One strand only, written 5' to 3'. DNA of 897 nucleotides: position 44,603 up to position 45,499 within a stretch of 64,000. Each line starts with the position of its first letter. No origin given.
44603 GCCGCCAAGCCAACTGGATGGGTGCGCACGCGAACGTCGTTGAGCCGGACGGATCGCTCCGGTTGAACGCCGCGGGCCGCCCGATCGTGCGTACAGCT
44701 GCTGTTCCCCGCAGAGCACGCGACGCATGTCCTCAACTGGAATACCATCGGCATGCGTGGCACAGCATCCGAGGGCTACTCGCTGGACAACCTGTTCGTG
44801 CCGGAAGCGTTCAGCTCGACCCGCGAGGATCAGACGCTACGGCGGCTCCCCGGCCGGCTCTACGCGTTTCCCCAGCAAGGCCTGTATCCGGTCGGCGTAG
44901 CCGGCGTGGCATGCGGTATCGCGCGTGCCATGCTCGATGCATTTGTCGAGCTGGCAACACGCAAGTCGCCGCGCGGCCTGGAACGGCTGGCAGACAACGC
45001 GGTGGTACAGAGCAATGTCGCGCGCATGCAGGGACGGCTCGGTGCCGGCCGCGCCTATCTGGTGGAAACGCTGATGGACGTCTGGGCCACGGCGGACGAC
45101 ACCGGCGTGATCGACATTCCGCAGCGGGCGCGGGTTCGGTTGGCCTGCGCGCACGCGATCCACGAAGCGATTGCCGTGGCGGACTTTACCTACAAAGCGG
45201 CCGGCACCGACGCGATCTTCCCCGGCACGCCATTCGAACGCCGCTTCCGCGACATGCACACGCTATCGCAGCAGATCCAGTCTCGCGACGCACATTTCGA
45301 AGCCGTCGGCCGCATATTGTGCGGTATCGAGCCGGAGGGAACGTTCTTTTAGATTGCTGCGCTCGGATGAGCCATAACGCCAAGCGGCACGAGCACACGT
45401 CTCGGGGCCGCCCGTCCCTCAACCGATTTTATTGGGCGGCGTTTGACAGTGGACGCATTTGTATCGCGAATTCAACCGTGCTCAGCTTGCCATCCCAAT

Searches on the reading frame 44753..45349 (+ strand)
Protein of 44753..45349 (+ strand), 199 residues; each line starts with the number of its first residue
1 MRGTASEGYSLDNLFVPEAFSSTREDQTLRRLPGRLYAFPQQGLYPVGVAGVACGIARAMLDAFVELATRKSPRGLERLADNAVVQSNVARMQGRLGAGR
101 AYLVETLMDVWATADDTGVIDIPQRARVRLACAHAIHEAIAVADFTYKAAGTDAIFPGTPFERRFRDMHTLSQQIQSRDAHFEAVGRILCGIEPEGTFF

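Call 41: search_protein_families(library=pfam, proteins=[window:44753-45349:+], max_evalue=0.001)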
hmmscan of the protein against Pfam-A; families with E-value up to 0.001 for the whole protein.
window:44753-45349:+ (199 aa): 2 families
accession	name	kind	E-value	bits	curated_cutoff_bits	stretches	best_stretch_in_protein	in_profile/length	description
PF08028.16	Acyl-CoA_dh_2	-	3.6e-23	82.8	22.7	1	48-173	2-128/134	Acyl-CoA dehydrogenase, C-terminal domain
PF00441.29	Acyl-CoA_dh_1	-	1.3e-07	32.3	22.4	1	48-171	17-131/150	Acyl-CoA dehydrogenase, C-terminal domain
